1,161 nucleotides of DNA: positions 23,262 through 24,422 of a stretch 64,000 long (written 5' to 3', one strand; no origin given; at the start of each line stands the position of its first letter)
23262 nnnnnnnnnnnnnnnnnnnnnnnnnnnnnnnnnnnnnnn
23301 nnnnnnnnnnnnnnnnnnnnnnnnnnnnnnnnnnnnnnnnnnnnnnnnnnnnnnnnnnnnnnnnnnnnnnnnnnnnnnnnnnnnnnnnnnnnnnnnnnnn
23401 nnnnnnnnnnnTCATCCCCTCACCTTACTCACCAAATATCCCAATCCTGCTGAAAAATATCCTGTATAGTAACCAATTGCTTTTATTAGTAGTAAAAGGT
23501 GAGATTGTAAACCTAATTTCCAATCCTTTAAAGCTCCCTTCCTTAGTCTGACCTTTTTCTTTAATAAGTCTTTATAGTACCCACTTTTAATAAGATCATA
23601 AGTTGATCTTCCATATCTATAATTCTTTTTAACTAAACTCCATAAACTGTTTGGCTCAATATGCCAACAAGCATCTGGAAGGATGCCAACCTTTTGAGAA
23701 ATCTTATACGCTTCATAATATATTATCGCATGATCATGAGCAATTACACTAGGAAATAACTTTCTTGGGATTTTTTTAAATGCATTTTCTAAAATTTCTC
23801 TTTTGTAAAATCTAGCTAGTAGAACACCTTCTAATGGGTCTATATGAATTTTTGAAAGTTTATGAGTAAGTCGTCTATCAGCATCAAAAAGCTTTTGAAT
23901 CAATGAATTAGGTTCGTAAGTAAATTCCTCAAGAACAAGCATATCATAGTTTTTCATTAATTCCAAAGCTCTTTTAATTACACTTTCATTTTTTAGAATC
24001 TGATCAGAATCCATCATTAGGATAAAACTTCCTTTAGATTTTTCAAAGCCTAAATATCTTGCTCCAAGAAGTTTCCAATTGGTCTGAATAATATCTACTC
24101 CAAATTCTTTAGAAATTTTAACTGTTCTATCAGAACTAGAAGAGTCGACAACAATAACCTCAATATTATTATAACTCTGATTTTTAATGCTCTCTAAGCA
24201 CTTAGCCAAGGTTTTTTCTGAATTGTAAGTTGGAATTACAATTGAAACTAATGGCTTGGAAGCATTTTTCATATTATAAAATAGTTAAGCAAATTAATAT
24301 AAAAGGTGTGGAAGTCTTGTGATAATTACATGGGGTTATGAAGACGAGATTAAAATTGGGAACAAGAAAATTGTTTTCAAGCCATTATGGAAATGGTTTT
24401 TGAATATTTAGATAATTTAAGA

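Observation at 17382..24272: Segmental duplication and recombination scars inside the glycosylation island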

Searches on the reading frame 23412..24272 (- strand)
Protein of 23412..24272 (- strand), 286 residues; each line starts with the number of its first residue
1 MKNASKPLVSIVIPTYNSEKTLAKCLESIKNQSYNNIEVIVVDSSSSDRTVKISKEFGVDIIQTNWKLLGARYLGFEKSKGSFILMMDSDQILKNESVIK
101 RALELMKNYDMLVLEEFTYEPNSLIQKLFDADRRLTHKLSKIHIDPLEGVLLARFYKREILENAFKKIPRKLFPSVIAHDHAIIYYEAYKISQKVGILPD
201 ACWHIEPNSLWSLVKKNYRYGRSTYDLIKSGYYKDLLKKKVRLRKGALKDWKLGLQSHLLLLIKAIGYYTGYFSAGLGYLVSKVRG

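Call 8: search_protein_families(library=pfam, proteins=[window:23412-24272:-], max_evalue=0.01)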
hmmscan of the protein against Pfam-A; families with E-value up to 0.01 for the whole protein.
window:23412-24272:- (286 aa): 4 families
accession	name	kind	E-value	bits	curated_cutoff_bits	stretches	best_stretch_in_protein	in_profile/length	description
PF00535.33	Glycos_transf_2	-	1.4e-26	93.8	23.3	1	10-110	1-107/168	Glycosyl transferase family 2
PF13641.12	Glyco_tranf_2_3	-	3.8e-10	40.6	27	1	9-219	3-226/230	Glycosyltransferase like family 2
PF10111.15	Glyco_tranf_2_2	-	1.9e-06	28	27.3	1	10-133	1-139/276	Glycosyltransferase like family 2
PF09258.16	Glyco_transf_64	-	0.00042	20.1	21.3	1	10-98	2-93/245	Glycosyl transferase family 64 domain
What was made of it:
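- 23412..24272 (-): GT2c, a family-2 glycosyltransferase and first gene of the tightly packed operon (type I backbone). Its last ~50 nt form the conserved junction J. Pfam PF00535, E 1.4e-26 (call 8).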

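Call 16: find_encoding_contigs(protein=window:23412-24272:-, flank=10000, max_places=10)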
Protein window:23412-24272:- (286 aa): no gene with exactly this product is on record in the collection.

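Call 46: search_protein_families(library=pfam, proteins=[L087:812-3097:+], max_evalue=0.1)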
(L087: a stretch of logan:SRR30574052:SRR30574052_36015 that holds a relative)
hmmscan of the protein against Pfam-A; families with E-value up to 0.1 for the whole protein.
L087:812-3097:+ (761 aa): 2 families
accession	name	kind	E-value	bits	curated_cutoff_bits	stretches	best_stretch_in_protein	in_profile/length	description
PF03480.18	DctP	-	0.029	14.1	23.4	1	572-626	189-243/286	Bacterial extracellular solute-binding protein, family 7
PF22311.1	DUF6970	-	0.056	13.7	27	0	622-652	13-43/78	Domain of unknown function (DUF6970)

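Call 57: search_protein_families(library=ncbifam, proteins=[window:23412-24272:-, L087:812-3097:+], max_evalue=0.01)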
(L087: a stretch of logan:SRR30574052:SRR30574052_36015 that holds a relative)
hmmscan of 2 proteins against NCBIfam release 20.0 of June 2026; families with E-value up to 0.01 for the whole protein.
window:23412-24272:- (286 aa): 27 families (the best 25 are shown)
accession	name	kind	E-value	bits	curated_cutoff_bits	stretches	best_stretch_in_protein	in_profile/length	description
NF047683.1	TeichurnBiosyTuaG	equivalog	4.1e-17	62.7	400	1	5-112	4-117/252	teichuronic acid biosynthesis protein TuaG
NF007482.0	PRK10073.1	equivalog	3e-15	56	423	1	4-113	3-117/334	glycosyltransferase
TIGR03111.1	glyc2_xrt_Gpos1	hypoth_equivalog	3.4e-15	55.8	363.95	1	5-135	47-186/439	TIGR03111 family XrtG-associated glycosyltransferase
TIGR04283.1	glyco_like_mftF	equivalog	1.4e-13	51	182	1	9-106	1-97/221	TIGR04283 family arsenosugar biosynthesis glycosyltransferase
NF038299.1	EPS_HpsN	equivalog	1.2e-12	47.5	425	1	7-113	1-114/317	hormogonium polysaccharide biosynthesis glycosyltransferase HpsN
NF041875.1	EPS_EpsD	equivalog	8.9e-12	45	370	1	9-114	1-113/325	exopolysaccharide biosynthesis glycosyltransferase EpsD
TIGR04242.1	nodulat_NodC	equivalog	2.8e-11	43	550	1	4-105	45-156/395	chitooligosaccharide synthase NodC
NF053739.1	GlytfEpsEBac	equivalog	3.2e-11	42.7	450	1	7-95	1-97/265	glycosyltransferase EpsE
NF050050.1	ProtGlycPglI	equivalog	1.1e-10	41.4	500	1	7-113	2-116/306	GalNAc(5)-diNAcBac-PP-undecaprenol beta-1,3-glucosyltransferase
TIGR04182.1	glyco_TIGR04182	equivalog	1.7e-10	40.7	325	1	9-100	2-92/293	S-layer glycoprotein N-glycosyltransferase AglJ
NF010496.0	PRK13915.1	equivalog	5.1e-10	38.9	262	1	6-65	30-92/307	glucosyl-3-phosphoglycerate synthase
TIGR03937.1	PgaC_IcaA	equivalog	8e-10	38.2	422.3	1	3-97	41-142/407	poly-beta-1,6-N-acetyl-D-glucosamine synthase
NF045692.1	OglycostaseCruG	equivalog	9.1e-10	38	600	1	9-56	43-90/386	2'-O-glycosyltransferase CruG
TIGR03965.1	mycofact_glyco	equivalog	2e-09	36.9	280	1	5-92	72-166/467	mycofactocin biosynthesis glycosyltransferase MftF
NF038302.1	EPS_HpsE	equivalog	5.7e-09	35.4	300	1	10-96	4-102/307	hormogonium polysaccharide biosynthesis glycosyltransferase HpsE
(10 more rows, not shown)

L087:812-3097:+ (761 aa): 0 families
